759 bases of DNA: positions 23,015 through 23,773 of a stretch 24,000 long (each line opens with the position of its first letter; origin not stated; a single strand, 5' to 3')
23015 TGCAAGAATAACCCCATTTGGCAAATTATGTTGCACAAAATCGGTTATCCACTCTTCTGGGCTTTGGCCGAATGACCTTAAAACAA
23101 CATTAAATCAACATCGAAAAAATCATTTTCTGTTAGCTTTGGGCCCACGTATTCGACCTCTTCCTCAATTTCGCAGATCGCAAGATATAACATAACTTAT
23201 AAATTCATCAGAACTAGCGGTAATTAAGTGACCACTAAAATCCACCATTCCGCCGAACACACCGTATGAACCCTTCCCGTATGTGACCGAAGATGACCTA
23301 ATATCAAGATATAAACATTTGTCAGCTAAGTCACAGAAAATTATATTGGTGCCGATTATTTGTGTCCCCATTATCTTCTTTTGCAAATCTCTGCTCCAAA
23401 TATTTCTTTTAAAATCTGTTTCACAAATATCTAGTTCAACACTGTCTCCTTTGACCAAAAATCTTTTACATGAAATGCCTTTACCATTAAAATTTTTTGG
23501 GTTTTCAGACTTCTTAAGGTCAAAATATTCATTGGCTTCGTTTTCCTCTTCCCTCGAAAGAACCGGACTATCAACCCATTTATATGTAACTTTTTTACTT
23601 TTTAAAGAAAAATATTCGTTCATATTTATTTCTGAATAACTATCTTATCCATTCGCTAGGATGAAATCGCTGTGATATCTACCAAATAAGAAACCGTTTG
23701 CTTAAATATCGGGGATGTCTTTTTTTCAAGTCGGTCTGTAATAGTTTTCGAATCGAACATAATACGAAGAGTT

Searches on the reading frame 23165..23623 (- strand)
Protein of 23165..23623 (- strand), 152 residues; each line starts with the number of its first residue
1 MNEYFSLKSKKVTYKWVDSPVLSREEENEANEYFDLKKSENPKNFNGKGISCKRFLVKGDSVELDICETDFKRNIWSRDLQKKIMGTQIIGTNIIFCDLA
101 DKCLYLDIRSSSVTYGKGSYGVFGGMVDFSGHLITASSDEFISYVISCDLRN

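Call 60: find_encoding_contigs(protein=window:23165-23623:-, flank=10000, max_places=2)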
Protein window:23165-23623:- (152 aa): 8 contigs read that carry it; 2 places shown.
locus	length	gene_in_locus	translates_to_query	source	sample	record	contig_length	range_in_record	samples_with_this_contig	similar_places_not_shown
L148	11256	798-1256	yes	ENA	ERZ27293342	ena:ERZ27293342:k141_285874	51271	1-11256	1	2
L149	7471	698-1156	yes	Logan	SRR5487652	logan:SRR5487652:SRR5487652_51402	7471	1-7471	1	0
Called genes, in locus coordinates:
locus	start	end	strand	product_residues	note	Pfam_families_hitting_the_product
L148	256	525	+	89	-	PF00076:RRM_1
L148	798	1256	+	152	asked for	-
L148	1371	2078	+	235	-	-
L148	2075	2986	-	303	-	-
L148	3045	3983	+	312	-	PF01073:3Beta_HSD, PF01370:Epimerase, PF02719:Polysacc_synt_2, PF04321:RmlD_sub_bind, PF07993:NAD_binding_4, PF13460:NAD_binding_10 (weak), PF16363:GDP_Man_Dehyd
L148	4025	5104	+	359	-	PF01370:Epimerase, PF04321:RmlD_sub_bind, PF16363:GDP_Man_Dehyd, PF01073:3Beta_HSD, PF02719:Polysacc_synt_2, PF07993:NAD_binding_4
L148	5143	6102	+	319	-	PF00535:Glycos_transf_2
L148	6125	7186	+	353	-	PF13641:Glyco_tranf_2_3, PF00535:Glycos_transf_2, PF10111:Glyco_tranf_2_2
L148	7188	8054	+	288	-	PF03706:LPG_synthase_TM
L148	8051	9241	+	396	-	PF13439:Glyco_transf_4, PF00534:Glycos_transf_1, PF13692:Glyco_trans_1_4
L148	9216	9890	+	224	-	PF02518:HATPase_c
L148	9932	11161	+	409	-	PF00232:Glyco_hydro_1, PF00150:Cellulase (weak), PF00232:Glyco_hydro_1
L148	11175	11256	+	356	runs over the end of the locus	-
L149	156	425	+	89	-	PF00076:RRM_1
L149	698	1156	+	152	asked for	-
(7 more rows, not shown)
